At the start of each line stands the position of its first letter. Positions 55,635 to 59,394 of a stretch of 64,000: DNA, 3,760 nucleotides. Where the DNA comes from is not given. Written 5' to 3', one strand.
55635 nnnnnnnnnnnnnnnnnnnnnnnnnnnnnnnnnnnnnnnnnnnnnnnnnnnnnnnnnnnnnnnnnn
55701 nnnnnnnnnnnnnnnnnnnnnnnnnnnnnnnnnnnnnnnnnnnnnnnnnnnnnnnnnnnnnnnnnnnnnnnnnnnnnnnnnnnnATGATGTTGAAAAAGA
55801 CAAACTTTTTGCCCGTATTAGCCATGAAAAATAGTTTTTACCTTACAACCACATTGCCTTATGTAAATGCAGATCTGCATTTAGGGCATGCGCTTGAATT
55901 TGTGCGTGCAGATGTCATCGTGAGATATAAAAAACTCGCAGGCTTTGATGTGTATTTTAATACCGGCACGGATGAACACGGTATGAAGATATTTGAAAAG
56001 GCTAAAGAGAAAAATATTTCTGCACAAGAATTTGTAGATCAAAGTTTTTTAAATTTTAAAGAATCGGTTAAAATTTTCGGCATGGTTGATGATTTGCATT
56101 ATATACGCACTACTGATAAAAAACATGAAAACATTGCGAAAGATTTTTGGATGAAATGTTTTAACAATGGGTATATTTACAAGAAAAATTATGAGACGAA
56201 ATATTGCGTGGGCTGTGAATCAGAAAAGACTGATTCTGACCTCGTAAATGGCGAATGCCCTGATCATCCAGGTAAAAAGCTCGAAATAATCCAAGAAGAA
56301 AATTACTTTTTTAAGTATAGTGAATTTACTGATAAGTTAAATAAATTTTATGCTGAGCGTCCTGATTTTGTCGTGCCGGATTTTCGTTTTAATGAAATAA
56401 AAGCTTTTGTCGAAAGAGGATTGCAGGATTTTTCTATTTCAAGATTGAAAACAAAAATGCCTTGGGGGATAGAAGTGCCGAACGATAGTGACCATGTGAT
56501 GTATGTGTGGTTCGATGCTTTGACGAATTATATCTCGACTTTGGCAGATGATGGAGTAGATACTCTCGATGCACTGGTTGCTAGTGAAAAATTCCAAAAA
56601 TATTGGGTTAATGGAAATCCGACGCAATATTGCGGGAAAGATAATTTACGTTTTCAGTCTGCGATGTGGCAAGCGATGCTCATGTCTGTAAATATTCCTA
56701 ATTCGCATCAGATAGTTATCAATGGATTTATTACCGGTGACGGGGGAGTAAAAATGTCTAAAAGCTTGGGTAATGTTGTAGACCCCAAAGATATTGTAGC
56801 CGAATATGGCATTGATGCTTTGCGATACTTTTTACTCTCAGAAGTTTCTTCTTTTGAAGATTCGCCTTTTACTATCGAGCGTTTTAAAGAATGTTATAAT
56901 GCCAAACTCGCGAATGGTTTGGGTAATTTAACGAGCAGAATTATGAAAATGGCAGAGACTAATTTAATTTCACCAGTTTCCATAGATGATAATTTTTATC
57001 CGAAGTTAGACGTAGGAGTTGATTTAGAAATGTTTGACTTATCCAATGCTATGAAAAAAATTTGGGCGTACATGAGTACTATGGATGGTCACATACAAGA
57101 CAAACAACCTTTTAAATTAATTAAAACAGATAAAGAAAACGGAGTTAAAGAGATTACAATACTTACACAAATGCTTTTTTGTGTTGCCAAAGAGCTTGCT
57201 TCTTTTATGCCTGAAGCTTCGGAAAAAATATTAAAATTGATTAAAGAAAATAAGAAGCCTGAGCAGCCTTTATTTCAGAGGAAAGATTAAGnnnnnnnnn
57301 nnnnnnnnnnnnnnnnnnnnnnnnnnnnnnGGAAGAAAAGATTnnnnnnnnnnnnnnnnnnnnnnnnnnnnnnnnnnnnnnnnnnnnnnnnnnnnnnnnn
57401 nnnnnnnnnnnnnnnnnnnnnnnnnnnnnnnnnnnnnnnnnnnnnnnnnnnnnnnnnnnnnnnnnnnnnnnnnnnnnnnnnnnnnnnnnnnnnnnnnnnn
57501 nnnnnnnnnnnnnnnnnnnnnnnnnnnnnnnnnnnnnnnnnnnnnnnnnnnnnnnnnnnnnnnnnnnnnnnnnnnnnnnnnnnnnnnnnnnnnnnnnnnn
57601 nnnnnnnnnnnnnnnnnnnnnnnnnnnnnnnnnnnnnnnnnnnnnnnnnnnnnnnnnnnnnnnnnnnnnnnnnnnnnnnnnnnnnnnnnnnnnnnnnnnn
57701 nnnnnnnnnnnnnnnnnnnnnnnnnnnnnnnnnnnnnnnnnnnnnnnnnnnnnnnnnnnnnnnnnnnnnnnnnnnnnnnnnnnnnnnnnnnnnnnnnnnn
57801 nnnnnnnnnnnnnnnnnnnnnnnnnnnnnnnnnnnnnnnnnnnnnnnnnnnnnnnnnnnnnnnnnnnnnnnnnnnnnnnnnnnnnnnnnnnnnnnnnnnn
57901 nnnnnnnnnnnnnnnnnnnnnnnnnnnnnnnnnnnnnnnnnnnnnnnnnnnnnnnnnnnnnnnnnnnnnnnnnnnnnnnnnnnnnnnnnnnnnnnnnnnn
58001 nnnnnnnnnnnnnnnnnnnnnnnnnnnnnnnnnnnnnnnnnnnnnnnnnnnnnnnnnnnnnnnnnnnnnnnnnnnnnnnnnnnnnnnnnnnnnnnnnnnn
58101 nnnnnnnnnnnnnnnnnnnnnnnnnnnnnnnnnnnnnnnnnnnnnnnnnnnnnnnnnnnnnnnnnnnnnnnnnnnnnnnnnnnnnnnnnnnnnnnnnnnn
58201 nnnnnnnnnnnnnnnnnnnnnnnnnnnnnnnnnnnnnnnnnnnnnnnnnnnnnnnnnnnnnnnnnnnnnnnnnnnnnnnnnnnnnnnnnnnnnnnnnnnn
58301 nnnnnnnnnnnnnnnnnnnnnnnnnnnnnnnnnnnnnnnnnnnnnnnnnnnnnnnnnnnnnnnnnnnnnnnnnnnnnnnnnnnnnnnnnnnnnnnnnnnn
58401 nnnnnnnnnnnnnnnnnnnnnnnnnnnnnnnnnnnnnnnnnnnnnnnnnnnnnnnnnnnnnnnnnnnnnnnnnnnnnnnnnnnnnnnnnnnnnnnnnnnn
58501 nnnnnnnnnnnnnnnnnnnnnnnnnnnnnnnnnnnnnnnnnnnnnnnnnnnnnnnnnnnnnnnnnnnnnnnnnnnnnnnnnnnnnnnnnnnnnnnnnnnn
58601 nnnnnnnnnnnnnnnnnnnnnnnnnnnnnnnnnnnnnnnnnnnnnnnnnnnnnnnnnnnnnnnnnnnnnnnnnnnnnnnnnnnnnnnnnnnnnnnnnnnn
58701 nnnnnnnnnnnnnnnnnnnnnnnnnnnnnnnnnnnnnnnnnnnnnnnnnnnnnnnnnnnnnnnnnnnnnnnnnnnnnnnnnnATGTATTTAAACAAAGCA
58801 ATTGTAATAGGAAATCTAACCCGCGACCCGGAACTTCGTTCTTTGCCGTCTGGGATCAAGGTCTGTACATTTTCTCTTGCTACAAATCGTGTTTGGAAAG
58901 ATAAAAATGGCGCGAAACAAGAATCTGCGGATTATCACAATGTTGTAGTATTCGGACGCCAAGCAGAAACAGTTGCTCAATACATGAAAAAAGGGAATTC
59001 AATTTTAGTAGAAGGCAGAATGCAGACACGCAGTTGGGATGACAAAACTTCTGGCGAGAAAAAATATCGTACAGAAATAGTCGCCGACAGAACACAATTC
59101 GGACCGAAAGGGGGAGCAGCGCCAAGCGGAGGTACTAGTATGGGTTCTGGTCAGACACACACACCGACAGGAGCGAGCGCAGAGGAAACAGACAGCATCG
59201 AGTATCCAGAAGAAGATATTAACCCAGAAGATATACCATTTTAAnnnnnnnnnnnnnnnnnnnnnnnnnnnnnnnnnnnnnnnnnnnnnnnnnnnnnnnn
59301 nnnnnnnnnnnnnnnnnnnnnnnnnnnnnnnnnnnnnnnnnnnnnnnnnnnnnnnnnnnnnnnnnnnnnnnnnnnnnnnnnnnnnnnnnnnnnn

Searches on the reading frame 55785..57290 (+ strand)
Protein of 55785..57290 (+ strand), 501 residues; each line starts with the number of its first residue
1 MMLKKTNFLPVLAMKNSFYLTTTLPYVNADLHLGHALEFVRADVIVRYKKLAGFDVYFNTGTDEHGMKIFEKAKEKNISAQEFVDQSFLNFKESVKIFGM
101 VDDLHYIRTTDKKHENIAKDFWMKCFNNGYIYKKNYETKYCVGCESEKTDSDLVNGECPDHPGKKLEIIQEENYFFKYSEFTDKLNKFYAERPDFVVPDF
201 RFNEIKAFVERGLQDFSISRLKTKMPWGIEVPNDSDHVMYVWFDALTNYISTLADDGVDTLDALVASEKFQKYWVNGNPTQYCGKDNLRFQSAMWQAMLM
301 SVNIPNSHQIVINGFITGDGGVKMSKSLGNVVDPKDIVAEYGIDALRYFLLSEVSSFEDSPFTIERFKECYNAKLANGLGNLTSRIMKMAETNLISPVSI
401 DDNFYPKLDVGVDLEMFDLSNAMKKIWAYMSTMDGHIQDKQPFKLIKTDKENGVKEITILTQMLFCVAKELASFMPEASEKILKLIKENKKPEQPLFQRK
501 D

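Call 12: search_protein_families(library=pfam, proteins=[window:55785-57290:+], max_evalue=0.001)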
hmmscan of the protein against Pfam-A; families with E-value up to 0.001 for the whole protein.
window:55785-57290:+ (501 aa): 3 families
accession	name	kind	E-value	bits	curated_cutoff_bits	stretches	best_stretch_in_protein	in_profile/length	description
PF09334.17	tRNA-synt_1g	-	1e-93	314.6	20.1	1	19-387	2-391/391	tRNA synthetases class I (M)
PF00133.28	tRNA-synt_1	-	1.3e-32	113.5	22.7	2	15-232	22-244/414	tRNA synthetases class I (I, L, M and V)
PF01406.26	tRNA-synt_1e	-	4.4e-15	56.3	27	2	26-139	18-129/301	tRNA synthetases class I (C) catalytic domain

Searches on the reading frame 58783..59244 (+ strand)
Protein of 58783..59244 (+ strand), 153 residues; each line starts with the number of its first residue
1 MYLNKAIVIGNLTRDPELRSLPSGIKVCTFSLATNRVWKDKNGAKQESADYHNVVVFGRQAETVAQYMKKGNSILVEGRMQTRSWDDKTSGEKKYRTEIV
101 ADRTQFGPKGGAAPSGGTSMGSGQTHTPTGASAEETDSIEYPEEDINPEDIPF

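Call 13: search_protein_families(library=pfam, proteins=[window:58783-59244:+], max_evalue=0.001)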
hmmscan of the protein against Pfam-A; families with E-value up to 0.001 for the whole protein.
window:58783-59244:+ (153 aa): 1 family
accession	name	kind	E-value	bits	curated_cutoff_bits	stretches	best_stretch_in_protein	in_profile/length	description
PF00436.31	SSB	-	1.4e-40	138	26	1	3-106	1-103/104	Single-strand binding protein family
